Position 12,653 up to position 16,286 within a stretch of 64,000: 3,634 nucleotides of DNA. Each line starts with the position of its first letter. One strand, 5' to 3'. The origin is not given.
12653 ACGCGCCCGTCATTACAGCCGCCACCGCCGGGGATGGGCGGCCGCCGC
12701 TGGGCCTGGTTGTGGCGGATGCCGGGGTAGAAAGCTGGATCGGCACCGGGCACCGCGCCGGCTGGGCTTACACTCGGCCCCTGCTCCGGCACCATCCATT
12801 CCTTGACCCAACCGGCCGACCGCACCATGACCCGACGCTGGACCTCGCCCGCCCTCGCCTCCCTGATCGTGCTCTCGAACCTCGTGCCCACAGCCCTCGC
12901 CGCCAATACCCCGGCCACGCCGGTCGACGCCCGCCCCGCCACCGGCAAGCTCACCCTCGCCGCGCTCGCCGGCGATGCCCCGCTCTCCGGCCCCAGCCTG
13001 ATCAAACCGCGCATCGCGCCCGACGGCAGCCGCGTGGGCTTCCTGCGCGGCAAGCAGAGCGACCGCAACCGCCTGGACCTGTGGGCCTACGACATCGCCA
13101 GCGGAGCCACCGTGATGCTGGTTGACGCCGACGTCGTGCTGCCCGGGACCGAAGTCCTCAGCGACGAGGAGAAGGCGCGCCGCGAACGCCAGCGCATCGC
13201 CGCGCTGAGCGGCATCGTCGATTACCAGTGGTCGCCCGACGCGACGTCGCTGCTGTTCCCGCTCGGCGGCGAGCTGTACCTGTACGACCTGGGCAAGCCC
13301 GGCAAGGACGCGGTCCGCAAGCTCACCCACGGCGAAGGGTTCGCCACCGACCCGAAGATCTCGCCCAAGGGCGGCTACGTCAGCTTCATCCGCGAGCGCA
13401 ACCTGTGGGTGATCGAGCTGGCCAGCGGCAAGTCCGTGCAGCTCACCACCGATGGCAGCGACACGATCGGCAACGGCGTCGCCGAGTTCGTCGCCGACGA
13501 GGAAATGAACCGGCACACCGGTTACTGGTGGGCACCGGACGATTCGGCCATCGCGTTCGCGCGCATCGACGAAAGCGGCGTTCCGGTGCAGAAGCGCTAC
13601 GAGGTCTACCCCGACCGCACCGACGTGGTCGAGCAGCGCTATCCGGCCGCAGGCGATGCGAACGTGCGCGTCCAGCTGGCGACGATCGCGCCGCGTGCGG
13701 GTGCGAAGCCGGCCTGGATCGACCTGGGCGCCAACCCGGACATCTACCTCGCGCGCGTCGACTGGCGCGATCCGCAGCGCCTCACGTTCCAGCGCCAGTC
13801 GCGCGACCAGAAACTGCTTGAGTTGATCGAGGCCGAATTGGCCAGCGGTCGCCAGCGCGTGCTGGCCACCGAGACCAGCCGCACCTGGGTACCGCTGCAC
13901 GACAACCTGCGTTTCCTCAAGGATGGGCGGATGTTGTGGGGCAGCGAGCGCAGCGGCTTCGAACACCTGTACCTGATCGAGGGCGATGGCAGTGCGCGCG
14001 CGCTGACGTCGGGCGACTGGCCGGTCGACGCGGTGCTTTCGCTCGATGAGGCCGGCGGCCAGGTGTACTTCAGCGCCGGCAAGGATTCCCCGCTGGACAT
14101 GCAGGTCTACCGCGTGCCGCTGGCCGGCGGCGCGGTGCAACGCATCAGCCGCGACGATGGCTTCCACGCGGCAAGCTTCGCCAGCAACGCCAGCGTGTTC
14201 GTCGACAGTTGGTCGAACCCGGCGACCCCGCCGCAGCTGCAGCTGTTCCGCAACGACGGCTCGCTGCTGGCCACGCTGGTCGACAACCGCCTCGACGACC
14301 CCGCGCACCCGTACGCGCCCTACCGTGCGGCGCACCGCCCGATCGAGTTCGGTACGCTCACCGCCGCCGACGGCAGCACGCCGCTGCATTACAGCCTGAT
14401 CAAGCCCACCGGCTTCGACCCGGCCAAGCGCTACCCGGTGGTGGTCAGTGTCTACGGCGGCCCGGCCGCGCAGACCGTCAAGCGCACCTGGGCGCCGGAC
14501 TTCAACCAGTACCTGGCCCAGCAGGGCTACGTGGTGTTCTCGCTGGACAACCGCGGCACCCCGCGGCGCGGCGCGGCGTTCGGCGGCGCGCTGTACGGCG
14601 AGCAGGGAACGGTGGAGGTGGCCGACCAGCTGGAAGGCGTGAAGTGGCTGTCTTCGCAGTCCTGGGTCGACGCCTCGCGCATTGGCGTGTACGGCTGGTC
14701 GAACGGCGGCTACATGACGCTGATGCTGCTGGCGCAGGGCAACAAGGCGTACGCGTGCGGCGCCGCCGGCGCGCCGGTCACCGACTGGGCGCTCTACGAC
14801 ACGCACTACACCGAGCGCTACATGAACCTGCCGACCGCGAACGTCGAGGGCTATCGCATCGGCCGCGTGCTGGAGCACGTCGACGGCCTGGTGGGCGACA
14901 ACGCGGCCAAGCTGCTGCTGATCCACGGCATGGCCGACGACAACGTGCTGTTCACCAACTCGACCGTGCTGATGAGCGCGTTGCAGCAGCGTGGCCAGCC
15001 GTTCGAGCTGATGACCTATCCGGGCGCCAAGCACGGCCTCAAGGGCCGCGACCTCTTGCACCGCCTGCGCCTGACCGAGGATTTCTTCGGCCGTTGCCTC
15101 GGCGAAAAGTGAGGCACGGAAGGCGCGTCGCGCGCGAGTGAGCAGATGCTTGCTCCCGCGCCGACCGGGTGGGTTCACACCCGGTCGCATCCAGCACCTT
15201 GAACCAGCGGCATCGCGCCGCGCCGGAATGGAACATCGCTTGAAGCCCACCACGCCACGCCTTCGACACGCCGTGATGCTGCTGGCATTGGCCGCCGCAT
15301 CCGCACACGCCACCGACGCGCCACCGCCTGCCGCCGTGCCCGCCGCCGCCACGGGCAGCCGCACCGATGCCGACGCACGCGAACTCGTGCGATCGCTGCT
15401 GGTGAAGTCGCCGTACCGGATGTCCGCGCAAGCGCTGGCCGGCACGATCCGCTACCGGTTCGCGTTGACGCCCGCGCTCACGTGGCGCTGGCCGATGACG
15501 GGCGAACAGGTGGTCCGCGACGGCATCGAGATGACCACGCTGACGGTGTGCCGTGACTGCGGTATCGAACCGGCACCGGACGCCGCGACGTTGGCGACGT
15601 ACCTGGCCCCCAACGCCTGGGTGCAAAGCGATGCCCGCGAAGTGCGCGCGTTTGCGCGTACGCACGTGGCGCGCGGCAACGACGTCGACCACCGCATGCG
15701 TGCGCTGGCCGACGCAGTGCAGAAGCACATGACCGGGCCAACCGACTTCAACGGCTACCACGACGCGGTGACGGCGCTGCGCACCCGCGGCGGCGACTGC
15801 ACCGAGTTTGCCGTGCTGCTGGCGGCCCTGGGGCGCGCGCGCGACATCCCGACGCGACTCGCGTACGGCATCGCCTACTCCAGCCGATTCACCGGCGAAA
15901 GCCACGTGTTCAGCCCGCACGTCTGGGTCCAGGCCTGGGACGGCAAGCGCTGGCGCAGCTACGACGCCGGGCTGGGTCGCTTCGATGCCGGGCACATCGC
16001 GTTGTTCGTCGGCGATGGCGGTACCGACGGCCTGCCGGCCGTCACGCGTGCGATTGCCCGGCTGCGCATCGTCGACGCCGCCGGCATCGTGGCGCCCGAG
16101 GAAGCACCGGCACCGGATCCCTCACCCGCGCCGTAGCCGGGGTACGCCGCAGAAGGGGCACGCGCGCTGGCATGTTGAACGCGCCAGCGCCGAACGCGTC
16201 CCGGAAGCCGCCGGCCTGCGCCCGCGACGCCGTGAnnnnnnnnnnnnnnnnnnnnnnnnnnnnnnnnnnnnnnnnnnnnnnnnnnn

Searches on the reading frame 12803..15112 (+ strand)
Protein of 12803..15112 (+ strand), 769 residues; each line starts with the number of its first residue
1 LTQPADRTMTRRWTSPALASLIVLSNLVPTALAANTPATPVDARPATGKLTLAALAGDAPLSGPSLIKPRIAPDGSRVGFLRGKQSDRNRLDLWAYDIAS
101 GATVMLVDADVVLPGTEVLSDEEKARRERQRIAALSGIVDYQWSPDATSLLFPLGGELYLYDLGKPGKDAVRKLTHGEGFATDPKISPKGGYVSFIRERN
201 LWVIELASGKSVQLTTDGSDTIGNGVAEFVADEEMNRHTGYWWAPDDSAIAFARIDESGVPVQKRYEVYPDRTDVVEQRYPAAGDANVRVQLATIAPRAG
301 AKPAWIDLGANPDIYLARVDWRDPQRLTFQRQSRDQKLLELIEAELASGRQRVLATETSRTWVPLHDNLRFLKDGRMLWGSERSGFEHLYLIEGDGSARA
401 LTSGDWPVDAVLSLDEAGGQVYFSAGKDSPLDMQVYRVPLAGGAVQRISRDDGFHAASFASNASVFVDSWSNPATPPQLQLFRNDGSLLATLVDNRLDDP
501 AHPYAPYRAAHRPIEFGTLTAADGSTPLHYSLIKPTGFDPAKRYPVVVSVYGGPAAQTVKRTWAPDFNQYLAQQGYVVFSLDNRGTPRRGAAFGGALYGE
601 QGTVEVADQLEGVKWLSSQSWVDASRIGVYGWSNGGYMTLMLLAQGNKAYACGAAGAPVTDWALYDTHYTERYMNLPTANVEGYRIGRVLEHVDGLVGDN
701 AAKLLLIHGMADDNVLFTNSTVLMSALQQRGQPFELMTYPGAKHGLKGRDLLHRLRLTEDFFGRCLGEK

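Call 18: search_protein_families(library=pfam, proteins=[window:12803-15112:+], max_evalue=0.001)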
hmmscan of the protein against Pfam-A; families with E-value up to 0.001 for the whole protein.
window:12803-15112:+ (769 aa): 7 families
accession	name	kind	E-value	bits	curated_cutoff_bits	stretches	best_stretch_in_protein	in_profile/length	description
PF00930.27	DPPIV_N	-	1.9e-92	310.2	22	1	153-477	20-354/354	Dipeptidyl peptidase IV (DPP IV) N-terminal region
PF00326.27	Peptidase_S9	-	9.3e-55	185.8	22.6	1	569-768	8-212/213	Prolyl oligopeptidase family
PF02129.25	Peptidase_S15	-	4.9e-12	46.5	23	1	523-674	1-143/262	X-Pro dipeptidyl-peptidase (S15 family)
PF01738.24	DLH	-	8.5e-07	29.2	21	0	566-647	32-119/217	Dienelactone hydrolase family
PF20434.5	BD-FAE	-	1e-06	28.8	26.8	1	542-647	11-111/215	BD-FAE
PF12146.15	Hydrolase_4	-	0.00019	21.2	27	0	566-659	22-110/239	Serine aminopeptidase, S33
PF07859.19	Abhydrolase_3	-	0.00024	21.4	25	0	606-645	49-91/210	alpha/beta hydrolase fold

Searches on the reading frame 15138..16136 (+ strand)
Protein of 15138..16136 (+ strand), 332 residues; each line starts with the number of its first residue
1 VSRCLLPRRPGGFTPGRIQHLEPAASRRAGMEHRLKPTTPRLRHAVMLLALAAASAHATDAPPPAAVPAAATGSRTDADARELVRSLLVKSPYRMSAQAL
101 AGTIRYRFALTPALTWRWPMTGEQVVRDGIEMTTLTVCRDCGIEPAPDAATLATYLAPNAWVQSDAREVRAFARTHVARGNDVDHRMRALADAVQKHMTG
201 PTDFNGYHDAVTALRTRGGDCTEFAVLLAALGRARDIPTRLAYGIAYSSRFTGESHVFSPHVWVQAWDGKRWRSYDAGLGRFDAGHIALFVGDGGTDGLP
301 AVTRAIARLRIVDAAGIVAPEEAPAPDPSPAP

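Call 18: search_protein_families(library=pfam, proteins=[window:15138-16136:+], max_evalue=0.001)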
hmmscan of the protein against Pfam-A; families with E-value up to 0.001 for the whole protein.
window:15138-16136:+ (332 aa): 1 family
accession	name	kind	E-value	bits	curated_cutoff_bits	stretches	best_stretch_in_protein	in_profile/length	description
PF01841.26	Transglut_core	-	1.1e-16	61.5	23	1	172-277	3-108/108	Transglutaminase-like superfamily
